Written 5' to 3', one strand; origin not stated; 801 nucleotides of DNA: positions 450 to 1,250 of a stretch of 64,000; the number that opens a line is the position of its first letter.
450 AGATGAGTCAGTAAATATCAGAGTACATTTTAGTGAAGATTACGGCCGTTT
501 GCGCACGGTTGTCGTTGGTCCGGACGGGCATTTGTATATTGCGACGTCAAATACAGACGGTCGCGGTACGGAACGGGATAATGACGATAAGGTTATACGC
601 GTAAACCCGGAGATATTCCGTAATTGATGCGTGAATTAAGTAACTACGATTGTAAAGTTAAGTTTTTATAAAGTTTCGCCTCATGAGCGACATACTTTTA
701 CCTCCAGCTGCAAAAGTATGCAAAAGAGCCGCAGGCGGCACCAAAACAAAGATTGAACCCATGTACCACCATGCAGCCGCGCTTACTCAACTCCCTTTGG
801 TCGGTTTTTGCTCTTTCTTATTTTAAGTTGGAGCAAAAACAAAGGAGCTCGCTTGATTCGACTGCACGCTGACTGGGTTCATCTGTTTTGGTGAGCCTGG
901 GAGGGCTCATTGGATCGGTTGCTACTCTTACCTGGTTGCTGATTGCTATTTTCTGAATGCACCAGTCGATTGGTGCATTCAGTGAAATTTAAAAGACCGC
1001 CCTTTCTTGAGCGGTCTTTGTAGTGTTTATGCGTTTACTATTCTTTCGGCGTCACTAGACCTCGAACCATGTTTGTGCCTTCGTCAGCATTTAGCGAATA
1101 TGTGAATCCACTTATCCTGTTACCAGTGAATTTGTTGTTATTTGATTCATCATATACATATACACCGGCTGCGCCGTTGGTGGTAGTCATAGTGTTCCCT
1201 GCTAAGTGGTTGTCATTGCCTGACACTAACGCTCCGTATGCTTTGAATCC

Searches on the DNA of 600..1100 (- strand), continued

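Call 45: search_dna_similar(query=window:640-1037:+, collection=phages, mode=distant, max_evalue=0.01)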
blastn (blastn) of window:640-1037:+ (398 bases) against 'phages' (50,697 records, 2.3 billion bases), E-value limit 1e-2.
Records with a match: 1; places in all: 1; records where one place covers at least 80% of the query: 0.
Best place of each record, by identity: 80-90% 1.
By first word of the organism name: Bacteriophage 1.
By host as written in the record: - 1.
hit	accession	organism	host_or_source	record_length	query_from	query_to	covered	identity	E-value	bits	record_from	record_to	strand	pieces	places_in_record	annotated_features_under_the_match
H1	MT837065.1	Bacteriophage sp.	human fecal samples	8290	55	92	10%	86.8%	9e-3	47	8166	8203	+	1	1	record has no annotation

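Call 71: search_with_rna_model(model_id=R1, sources=[L131, L132, L133, L134, L135, L136, L137, L138], max_evalue=10, filters=off, show_alignments=2)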
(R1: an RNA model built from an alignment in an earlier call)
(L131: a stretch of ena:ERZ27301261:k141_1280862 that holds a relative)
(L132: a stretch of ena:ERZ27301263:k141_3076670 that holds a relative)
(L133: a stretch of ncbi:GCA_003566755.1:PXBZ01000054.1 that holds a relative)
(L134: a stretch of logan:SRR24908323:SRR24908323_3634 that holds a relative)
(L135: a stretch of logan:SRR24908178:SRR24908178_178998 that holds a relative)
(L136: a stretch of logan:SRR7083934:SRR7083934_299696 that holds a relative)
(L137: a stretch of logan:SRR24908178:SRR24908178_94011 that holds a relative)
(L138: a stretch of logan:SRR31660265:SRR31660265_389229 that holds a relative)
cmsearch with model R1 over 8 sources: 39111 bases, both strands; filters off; matches with E-value up to 10: 26.
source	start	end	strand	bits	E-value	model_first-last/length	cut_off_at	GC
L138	5190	5248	-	12.3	0.096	66-124/192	no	0.53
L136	1086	1238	+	9.9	0.43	1-192/192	no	0.5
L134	4280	4361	-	9.6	0.5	1-192/192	no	0.5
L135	3379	3460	-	9.6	0.5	1-192/192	no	0.5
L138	2231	2309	-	8.9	0.77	1-192/192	no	0.41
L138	5099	5141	-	7.1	2.4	1-192/192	no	0.4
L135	4304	4351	-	6.8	2.9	1-192/192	no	0.4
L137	2564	2618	-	6.6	3.3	1-192/192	no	0.44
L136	1238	1289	-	6.5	3.6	1-192/192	no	0.58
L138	4764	4828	-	6.3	4.1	1-192/192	no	0.58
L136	295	414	-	6.2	4.4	1-192/192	no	0.34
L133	4112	4194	+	6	5.1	1-192/192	no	0.34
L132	1206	1237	+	5.9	5.1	1-192/192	no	0.41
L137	3587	3621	-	5.8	5.5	1-192/192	no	0.54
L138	95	171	-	5.7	6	1-192/192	no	0.58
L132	2304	2336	+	5.6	6.2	1-192/192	no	0.45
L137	4035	4166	+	5.6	6.4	1-192/192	no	0.48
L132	2001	2029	+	5.5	6.5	1-192/192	no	0.41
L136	807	847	-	5.5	6.8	1-192/192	no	0.66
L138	3805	3850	+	5.3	7.4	1-192/192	no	0.59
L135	4579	4612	+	5.3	7.5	1-192/192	no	0.29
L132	1698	1777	+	5.2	8.3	1-192/192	no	0.49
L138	766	797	-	5.1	8.9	1-192/192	no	0.5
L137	2161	2256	+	4.9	9.8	1-192/192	no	0.48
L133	124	187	-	4.9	9.9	1-192/192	no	0.38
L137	5448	5543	-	4.9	10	1-192/192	no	0.46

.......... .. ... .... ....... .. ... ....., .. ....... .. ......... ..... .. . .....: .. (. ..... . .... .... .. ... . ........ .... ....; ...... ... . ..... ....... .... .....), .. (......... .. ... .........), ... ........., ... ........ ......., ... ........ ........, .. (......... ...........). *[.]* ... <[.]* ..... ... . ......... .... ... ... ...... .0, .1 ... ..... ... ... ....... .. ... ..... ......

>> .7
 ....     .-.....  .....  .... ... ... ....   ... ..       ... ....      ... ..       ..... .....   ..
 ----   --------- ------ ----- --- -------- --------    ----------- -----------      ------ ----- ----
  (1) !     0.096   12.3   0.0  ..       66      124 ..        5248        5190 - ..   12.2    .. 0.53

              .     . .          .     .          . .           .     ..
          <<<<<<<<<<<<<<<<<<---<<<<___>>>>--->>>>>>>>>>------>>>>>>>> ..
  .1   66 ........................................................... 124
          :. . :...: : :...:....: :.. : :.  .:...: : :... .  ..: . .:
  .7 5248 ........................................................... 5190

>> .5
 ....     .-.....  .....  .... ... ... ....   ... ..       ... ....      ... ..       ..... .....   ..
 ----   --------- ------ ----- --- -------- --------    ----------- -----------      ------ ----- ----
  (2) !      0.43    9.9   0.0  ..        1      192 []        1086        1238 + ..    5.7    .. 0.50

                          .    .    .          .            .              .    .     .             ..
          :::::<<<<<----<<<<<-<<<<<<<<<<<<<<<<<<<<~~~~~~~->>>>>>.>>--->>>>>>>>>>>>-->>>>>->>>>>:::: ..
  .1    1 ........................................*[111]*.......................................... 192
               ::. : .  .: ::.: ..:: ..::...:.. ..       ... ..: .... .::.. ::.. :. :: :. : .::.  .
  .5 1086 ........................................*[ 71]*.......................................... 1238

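Call 73: search_rna_families(source=window, start=712, end=922, threshold=evalue, max_evalue=10, show_alignments=2)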
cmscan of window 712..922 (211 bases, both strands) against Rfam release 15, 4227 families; matches with E-value up to 10: 8.
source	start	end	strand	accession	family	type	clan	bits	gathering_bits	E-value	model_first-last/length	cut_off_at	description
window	799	846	+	RF01243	snR33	Gene; snRNA; snoRNA; HACA-box;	CL00027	17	45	0.47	124-171/183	no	Small nucleolar RNA snR33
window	781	852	-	RF03719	mir-3914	Gene; miRNA;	-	16.1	97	0.94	1-95/95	no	mir-3914 microRNA precursor family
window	804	840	+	RF01344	CRISPR-DR34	Gene; CRISPR;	-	15.8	35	1.8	1-36/36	no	CRISPR RNA direct repeat element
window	803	855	-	RF03752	MIR5292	Gene; miRNA;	-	14.6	105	6.2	1-94/94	no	MIR5292 microRNA precursor family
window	789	849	-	RF04239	mir-4679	Gene; miRNA;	-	14.5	88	4.3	1-75/75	no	mir-4679 microRNA precursor family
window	804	840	+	RF04239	mir-4679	Gene; miRNA;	-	13.4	88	8.4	1-75/75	no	mir-4679 microRNA precursor family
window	715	752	-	RF00816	mir-245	Gene; miRNA;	-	12.7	70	7.7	1-85/85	no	mir-245 microRNA precursor family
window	730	809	+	RF00382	DnaX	Cis-reg; frameshift_element;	-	10.4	35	5.8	1-65/65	no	DnaX ribosomal frameshifting element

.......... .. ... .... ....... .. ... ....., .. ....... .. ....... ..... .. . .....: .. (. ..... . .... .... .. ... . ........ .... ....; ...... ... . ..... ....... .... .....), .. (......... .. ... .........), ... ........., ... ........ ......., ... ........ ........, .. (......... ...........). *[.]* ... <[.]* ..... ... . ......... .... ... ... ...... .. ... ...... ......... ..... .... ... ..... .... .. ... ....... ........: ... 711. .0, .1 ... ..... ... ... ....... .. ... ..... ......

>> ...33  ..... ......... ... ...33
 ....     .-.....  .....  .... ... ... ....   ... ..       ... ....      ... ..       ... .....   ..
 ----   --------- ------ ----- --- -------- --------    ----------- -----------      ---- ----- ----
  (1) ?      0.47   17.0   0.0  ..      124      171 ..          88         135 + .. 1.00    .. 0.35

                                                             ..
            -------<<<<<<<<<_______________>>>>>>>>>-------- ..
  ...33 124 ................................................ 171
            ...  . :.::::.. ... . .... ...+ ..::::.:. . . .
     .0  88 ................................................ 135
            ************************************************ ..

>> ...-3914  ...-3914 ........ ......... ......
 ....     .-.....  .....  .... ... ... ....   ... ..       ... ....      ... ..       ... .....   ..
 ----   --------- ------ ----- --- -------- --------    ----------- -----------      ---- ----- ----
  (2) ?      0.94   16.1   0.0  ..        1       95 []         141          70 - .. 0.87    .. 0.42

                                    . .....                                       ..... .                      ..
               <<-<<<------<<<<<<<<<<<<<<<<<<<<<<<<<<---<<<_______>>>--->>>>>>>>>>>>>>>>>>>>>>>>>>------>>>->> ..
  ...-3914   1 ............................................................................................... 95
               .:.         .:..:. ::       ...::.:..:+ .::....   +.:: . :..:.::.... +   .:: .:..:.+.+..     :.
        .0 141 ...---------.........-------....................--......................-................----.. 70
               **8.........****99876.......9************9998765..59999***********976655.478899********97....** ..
